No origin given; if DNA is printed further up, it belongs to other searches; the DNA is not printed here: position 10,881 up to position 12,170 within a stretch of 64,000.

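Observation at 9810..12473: Secreted rhodanese plus orphan chemoreceptor beside a sulfite dehydrogenase: candidate sulfur-taxis system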

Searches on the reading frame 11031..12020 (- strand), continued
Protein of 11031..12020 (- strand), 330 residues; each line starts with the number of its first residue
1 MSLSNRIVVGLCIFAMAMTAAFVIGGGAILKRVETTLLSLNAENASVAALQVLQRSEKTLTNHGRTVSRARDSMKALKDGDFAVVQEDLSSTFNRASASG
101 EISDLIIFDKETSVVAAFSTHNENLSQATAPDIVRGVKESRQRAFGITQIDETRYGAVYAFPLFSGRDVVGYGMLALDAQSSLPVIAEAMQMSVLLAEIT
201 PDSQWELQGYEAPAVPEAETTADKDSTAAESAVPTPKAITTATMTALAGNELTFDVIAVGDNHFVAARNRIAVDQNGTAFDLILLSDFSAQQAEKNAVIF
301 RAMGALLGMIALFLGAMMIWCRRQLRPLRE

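Call 80: search_solved_structures(query=A3, max_evalue=10, show_alignments=4)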
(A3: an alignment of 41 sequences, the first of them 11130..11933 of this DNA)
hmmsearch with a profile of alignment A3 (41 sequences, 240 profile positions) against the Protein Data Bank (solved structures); distinct sequences matched with E-value up to 10: 20.
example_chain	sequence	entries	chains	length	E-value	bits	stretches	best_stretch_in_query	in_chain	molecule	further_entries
7on7_A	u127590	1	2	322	2.4e-07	33.6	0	120-144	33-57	SAKe6BE-L2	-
7onc_A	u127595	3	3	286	5e-07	32.6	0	124-144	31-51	SAKe6BE | S6BE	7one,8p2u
7op4_A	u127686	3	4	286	9.3e-07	31.7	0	124-144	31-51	SAKe6BE-3HH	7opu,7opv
7ong_A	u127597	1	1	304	9.4e-07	31.7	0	125-144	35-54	SAKe6BE-L1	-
7onh_A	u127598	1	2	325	1.5e-06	31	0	125-144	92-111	SAKe6BE-L3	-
9e5c_5r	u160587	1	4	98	0.011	18.4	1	64-118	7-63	Dynein light chain roadblock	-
1y4o_A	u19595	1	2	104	0.011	18.3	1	56-120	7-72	Dynein light chain 2A, cytoplasmic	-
4xmq_A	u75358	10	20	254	0.06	15.9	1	122-183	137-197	Putative methyl-accepting chemotaxis signal transduction protein | Methyl-accepting chemotaxis protein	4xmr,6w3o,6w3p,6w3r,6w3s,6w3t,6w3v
9y6s_6A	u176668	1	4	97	0.062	15.9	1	64-119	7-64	Dynein light chain roadblock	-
1z09_A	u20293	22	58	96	0.072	15.7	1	61-120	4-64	Dynein light chain 2A, cytoplasmic | Dynein light chain roadblock-type 1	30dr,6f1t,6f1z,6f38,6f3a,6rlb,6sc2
9dgr_k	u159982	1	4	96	0.077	15.6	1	61-119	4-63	Dynein light chain roadblock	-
2e8j_A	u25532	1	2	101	0.079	15.5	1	61-120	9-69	Dynein light chain 2A, cytoplasmic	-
2b95_A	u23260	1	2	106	0.084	15.5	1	61-120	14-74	Dynein light chain 2A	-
2hz5_A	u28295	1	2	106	0.088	15.4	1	61-120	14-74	Dynein light chain 2A, cytoplasmic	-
7jl6_A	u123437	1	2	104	0.24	14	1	181-235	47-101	Sensor protein SrrB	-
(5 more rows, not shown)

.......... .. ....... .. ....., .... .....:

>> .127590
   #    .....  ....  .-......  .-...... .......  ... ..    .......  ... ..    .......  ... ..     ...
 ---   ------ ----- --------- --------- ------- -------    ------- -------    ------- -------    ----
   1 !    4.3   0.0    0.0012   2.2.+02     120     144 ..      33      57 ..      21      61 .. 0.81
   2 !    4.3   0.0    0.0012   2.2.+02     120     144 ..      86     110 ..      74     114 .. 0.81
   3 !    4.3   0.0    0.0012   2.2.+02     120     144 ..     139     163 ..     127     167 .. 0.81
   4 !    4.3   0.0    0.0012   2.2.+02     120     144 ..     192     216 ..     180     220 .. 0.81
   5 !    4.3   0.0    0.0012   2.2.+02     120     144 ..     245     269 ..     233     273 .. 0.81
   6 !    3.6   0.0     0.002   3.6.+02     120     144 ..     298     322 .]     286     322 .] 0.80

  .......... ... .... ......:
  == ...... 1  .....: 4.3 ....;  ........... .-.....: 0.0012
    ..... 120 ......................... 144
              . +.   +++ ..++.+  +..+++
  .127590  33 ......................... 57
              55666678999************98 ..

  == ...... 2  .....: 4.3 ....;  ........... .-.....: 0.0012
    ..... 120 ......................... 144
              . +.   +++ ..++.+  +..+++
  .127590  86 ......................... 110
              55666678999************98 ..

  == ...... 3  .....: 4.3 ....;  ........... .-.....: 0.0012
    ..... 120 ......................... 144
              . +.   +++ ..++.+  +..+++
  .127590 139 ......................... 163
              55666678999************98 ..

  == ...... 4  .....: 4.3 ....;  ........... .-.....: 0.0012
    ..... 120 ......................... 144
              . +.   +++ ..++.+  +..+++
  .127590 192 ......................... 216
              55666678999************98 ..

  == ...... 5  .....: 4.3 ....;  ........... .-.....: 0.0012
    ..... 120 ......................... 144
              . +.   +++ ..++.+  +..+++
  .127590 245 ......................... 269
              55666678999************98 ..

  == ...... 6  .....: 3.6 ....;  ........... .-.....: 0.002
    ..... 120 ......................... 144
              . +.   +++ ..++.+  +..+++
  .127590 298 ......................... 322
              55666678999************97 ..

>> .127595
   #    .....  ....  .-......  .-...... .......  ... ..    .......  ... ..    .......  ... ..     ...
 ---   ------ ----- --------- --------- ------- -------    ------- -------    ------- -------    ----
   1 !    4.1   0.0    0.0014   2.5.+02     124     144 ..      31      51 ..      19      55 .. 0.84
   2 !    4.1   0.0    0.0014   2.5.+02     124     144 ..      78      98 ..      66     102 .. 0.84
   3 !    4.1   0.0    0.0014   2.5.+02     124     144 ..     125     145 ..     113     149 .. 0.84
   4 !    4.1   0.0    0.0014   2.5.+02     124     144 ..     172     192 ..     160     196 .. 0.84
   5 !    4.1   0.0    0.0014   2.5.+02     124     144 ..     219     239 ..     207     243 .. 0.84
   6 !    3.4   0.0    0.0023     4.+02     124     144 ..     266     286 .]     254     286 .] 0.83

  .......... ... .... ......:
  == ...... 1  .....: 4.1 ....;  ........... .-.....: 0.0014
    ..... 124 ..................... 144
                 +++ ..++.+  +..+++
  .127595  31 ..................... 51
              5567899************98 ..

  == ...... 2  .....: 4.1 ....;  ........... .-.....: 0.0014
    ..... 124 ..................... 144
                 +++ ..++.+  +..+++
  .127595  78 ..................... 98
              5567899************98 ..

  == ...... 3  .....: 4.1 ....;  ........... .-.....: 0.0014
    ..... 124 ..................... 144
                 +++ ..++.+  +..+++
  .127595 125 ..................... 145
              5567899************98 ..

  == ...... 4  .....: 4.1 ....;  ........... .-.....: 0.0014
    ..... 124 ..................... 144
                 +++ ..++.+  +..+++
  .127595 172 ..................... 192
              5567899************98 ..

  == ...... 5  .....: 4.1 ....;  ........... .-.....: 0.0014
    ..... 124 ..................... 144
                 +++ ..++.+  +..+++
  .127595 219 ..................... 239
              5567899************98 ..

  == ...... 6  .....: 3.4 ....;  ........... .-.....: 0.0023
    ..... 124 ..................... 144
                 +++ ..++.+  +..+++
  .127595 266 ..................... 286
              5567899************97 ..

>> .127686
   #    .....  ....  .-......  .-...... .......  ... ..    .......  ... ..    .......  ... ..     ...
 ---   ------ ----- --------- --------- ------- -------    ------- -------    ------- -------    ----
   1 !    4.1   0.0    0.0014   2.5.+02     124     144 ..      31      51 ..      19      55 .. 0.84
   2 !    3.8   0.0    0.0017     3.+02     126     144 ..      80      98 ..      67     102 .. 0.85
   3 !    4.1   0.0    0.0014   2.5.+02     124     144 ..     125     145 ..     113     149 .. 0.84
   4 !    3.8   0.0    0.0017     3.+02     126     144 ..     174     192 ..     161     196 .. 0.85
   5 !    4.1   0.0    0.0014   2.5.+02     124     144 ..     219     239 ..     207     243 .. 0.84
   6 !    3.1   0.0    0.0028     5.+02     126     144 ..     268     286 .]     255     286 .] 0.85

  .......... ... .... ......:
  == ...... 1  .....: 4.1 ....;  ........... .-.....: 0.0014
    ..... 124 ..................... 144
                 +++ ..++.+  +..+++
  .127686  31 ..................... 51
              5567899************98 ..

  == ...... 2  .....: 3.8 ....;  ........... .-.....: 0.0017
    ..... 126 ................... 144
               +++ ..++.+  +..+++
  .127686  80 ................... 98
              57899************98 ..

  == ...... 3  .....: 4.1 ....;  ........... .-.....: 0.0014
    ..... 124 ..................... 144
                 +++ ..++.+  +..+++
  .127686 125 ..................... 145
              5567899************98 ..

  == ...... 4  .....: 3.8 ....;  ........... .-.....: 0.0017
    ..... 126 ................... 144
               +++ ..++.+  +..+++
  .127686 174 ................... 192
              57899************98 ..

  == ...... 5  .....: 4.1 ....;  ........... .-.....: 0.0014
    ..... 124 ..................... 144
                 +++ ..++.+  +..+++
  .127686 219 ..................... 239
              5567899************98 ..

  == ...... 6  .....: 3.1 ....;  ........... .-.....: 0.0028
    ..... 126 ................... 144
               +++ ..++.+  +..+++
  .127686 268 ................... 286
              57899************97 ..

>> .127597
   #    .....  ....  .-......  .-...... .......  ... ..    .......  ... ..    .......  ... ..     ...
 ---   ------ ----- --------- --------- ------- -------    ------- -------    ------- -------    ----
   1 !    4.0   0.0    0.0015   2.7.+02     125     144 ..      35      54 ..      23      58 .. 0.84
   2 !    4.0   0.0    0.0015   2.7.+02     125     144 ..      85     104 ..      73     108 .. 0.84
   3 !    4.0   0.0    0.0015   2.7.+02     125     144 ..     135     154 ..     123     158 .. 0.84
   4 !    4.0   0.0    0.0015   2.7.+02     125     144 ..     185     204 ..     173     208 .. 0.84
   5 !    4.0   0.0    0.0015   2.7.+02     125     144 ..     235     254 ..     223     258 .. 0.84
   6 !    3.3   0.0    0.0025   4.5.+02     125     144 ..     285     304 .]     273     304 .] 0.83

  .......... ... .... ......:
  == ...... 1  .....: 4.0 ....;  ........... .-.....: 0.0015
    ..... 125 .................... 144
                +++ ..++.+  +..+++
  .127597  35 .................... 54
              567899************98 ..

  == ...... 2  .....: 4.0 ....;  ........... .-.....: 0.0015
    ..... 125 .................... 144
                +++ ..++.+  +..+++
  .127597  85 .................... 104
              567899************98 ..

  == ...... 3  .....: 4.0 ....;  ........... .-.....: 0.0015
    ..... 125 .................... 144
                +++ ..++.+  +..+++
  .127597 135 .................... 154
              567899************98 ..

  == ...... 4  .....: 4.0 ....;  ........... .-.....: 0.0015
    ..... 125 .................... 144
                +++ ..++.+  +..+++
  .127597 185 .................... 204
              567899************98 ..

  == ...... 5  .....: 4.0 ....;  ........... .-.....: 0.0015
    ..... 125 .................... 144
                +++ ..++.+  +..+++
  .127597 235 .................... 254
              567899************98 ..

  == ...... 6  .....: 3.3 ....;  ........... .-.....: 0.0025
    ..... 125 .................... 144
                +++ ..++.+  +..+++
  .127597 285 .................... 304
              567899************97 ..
